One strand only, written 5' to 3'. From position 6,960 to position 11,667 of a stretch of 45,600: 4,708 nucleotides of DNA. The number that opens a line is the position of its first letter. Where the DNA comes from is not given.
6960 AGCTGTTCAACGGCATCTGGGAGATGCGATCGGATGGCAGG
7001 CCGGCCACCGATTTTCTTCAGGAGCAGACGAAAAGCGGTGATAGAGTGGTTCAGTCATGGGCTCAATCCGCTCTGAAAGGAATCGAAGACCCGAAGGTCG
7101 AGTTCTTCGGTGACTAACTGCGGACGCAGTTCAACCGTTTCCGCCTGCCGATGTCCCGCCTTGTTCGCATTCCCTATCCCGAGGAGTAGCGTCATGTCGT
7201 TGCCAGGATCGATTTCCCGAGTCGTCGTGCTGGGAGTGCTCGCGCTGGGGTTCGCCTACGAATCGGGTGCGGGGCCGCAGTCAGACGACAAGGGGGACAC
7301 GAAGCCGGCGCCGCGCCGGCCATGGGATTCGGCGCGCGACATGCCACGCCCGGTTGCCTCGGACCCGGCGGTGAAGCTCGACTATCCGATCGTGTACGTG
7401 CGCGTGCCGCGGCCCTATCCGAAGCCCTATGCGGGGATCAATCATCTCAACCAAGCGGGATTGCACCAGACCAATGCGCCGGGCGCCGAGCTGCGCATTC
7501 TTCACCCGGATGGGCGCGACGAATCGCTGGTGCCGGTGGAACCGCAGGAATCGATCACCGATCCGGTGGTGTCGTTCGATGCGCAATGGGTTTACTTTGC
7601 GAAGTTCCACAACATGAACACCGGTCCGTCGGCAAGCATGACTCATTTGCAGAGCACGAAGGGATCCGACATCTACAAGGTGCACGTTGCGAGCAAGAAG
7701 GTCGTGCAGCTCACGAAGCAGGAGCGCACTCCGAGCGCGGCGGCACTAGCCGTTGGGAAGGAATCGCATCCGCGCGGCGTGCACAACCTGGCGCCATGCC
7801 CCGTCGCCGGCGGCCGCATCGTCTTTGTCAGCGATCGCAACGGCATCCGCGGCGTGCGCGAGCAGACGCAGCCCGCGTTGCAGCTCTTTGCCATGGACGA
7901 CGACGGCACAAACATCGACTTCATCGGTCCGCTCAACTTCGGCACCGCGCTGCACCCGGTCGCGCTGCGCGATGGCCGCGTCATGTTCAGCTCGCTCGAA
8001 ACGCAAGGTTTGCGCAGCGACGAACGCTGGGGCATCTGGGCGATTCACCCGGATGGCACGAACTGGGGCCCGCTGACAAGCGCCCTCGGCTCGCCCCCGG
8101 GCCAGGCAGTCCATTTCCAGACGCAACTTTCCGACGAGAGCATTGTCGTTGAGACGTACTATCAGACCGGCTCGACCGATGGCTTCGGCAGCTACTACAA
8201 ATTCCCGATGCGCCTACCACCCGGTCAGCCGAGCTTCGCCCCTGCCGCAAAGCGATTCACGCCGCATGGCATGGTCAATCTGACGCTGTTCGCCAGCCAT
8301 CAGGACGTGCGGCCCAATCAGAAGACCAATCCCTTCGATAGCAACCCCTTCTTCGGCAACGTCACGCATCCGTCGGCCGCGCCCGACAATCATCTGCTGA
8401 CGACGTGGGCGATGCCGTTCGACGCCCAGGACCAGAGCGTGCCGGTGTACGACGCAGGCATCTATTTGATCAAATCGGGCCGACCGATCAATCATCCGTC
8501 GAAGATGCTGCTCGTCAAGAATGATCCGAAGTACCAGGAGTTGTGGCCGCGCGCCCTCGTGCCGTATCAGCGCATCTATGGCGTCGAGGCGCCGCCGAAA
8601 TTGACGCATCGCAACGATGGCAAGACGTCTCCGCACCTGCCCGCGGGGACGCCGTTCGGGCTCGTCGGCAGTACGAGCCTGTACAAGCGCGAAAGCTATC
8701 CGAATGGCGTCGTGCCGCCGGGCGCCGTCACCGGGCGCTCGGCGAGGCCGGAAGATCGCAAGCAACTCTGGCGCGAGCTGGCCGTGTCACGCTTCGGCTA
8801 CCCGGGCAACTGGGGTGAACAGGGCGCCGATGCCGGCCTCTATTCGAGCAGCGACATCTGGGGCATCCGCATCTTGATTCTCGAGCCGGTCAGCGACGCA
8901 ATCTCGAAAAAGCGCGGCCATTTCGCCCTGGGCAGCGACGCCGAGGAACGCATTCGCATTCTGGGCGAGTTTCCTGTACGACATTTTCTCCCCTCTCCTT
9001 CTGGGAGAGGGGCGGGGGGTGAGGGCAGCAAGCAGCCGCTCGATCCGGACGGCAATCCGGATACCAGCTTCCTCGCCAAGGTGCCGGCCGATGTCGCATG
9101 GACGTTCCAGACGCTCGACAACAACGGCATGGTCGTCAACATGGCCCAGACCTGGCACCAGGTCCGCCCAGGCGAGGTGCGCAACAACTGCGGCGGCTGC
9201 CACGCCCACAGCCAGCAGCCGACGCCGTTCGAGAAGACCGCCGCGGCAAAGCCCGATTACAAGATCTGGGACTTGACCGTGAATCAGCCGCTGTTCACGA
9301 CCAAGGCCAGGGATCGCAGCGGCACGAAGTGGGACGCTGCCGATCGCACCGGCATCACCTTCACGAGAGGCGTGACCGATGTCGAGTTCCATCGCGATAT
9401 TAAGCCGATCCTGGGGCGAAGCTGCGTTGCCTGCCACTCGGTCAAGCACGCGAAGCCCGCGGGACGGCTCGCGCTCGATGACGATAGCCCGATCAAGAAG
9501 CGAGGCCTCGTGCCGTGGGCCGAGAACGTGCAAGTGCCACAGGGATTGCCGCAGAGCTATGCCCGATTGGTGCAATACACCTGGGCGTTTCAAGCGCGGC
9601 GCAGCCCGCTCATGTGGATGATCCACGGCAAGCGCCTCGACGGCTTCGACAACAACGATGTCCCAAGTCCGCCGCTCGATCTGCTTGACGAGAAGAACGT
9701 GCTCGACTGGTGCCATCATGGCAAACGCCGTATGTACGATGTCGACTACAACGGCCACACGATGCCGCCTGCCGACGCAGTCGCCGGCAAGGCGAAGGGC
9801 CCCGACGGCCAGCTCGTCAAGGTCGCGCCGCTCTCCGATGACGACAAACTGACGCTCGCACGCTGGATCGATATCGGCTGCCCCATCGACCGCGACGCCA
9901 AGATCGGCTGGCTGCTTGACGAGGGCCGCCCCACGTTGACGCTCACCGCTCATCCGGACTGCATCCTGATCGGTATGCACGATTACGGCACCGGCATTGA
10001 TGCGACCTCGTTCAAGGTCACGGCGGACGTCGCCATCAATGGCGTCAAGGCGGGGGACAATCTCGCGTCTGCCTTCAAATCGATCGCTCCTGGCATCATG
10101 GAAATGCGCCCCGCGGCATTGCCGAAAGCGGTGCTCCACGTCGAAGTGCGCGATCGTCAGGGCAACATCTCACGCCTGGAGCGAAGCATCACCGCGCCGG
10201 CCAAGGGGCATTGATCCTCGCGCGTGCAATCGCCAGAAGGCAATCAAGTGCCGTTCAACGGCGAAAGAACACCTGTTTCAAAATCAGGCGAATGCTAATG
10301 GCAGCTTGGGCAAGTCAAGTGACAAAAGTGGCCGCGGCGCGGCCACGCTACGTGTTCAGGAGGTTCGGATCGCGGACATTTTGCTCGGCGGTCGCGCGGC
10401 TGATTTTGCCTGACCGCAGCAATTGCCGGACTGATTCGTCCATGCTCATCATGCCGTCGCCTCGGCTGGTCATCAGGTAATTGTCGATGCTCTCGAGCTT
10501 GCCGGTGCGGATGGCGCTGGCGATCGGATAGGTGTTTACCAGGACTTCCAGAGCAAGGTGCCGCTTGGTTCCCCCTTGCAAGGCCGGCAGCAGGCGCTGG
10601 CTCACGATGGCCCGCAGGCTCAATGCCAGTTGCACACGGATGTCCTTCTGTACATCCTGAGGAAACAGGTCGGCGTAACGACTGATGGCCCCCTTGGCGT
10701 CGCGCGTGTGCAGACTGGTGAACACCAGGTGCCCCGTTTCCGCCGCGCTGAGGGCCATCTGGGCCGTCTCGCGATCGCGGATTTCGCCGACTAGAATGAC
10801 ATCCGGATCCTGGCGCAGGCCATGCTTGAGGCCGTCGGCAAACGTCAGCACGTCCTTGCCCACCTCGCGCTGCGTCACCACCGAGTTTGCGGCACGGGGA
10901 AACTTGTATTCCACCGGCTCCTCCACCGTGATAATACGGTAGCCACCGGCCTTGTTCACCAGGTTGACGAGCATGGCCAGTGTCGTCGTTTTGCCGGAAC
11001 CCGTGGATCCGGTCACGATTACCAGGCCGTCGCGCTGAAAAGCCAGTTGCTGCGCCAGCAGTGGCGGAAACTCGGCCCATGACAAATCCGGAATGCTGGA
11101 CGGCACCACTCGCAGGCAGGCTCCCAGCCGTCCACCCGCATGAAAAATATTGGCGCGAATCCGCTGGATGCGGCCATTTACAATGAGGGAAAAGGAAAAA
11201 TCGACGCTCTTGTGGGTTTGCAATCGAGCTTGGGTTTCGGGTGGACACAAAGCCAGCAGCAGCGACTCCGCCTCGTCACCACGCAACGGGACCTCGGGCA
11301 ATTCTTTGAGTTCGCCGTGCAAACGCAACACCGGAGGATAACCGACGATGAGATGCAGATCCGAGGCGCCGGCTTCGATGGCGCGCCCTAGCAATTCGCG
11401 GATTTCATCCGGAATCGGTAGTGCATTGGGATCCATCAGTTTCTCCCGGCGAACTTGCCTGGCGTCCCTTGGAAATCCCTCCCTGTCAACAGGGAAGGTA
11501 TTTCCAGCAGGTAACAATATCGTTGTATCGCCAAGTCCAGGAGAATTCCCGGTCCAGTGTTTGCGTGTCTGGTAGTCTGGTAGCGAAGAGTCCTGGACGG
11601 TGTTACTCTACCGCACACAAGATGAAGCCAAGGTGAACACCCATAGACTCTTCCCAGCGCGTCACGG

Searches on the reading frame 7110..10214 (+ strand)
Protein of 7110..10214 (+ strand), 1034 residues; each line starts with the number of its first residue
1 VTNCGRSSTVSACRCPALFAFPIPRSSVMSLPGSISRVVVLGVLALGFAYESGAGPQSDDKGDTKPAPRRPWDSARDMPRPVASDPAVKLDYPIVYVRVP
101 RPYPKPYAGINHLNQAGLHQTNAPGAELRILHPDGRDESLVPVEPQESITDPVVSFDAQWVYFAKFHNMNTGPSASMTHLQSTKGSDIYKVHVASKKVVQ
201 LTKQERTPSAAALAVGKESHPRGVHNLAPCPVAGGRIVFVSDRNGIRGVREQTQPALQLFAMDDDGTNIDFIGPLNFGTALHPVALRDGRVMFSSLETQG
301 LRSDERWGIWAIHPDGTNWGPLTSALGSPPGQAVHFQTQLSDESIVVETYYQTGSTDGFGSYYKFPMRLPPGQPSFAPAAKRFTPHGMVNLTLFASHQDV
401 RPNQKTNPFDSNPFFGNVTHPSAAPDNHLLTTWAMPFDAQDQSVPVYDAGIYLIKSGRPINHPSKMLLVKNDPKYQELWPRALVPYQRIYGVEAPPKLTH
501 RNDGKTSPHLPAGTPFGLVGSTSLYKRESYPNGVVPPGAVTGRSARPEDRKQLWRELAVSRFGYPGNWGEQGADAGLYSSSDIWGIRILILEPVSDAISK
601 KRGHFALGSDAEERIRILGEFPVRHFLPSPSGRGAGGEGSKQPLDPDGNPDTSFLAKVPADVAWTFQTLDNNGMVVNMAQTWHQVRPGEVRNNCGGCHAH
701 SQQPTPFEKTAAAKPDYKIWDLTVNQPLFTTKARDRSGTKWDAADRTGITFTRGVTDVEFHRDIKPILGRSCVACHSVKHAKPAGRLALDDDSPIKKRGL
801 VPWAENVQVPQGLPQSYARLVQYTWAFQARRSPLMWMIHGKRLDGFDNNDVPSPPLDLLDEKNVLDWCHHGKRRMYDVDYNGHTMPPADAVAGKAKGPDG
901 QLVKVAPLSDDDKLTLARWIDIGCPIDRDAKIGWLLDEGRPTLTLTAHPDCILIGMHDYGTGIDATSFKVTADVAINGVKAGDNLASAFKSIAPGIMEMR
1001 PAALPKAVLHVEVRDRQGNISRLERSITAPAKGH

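Call 40: search_protein_families(library=pfam, proteins=[window:7110-10214:+], max_evalue=0.00001)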
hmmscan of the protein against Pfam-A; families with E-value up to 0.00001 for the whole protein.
window:7110-10214:+ (1034 aa): 1 family
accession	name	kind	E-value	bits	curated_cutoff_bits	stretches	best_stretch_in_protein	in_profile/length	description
PF18582.6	HZS_alpha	-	4.8e-12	46.7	26.6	1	649-698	49-97/98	Hydrazine synthase alpha subunit middle domain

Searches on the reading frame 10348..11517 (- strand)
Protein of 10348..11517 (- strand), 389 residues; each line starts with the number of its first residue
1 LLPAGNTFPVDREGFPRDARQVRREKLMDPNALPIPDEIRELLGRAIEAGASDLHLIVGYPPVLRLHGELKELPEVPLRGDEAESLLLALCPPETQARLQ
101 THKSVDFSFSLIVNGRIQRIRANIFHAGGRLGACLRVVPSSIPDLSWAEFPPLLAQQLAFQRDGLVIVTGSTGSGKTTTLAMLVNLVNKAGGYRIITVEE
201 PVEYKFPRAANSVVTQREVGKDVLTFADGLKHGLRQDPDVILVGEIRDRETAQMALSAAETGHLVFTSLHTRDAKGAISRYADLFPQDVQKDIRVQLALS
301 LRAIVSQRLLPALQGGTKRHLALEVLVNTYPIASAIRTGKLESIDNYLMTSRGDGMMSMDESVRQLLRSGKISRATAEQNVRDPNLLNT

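Call 40: search_protein_families(library=pfam, proteins=[window:10348-11517:-], max_evalue=0.00001)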
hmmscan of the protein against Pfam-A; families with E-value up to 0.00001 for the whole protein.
window:10348-11517:- (389 aa): 2 families
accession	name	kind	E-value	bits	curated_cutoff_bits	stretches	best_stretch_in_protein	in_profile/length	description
PF00437.27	T2SSE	-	2.9e-50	171.4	24.9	1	37-320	10-288/370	Type II/IV secretion system protein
PF13604.12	AAA_30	-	6.7e-06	26.4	27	0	155-254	10-105/191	AAA domain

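Call 54: find_homologous_proteins(query=window:10348-11517:-, max_evalue=1e-30)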
Query window:10348-11517:- (389 aa): 7453 proteins with E <= 1e-30 among 8000 candidates; the best 120 are listed.
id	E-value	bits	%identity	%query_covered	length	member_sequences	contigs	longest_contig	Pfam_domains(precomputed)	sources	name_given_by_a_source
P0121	3.1e-232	788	100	93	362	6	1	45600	PF00437.27,PF13604.13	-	-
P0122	1.2e-210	717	91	93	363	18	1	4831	PF00437.27,PF13604.13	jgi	jgi:twitching motility protein PilT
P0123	4.8e-206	702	88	93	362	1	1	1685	PF00437.27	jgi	jgi:twitching motility protein PilT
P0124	1.5e-205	700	89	93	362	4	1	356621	PF00437.27,PF13604.13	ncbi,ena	-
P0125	2.1e-203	693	88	93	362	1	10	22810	PF00437.27,PF13604.13,PF13401.13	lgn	-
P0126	6.4e-199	679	84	95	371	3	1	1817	PF00437.27,PF13604.13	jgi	jgi:twitching motility protein PilT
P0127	5.4e-196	669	83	95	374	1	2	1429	PF00437.27,PF13604.13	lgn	-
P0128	6.0e-196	669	86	93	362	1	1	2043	PF00437.27,PF13604.13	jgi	jgi:twitching motility protein PilT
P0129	1.1e-194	665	83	93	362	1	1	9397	PF00437.27,PF13604.13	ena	-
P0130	1.6e-190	651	82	93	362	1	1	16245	PF00437.27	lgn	-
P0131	3.0e-182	624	77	94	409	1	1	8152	PF00437.27,PF13401.13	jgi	jgi:twitching motility protein PilT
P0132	2.8e-180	617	86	83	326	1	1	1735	PF00437.27,PF13604.13,PF13401.13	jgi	jgi:twitching motility protein PilT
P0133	2.2e-179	614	74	96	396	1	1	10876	PF00437.27,PF13604.13,PF13401.13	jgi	jgi:twitching motility protein PilT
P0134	1.5e-178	612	77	92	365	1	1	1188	PF00437.27,PF13604.13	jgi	jgi:twitching motility protein PilT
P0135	4.9e-178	610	77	92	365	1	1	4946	PF00437.27,PF13604.13,PF13401.13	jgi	jgi:twitching motility protein PilT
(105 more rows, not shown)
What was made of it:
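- Lineage: PilT of this contig is closest, among named proteins, to Gemmataceae sequences (call 54).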

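Call 55: find_encoding_contigs(protein=P0124, flank=10000, max_places=2)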
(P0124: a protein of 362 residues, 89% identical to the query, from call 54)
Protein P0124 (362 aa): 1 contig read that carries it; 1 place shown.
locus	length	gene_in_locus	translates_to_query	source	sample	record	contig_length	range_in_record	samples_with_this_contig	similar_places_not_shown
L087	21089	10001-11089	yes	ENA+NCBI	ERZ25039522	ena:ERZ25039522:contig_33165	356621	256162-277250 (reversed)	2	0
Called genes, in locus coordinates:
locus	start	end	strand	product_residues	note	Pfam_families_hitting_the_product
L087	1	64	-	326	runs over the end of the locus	PF02985:HEAT (faint), PF13646:HEAT_2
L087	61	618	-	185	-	-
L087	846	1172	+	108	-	-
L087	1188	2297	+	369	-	PF02655:ATP-grasp_3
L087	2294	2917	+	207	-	-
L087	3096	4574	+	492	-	PF08529:NusA_N, PF00575:S1 (weak), PF13184:KH_NusA_1st, PF26594:KH_NusA_2nd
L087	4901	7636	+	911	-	PF04760:IF2_N (weak), PF00009:GTP_EFTU, PF00071:Ras (weak), PF01926:MMR_HSR1, PF22042:EF-G_D2, PF11987:IF-2, PF03144:GTP_EFTU_D2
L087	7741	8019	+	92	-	PF04456:DUF503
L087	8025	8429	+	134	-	PF02033:RBFA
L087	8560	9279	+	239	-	-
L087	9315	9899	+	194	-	-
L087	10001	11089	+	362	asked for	PF00437:T2SSE, PF13604:AAA_30 (faint)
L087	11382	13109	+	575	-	-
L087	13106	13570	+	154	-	PF13469:Sulfotransfer_3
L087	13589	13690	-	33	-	-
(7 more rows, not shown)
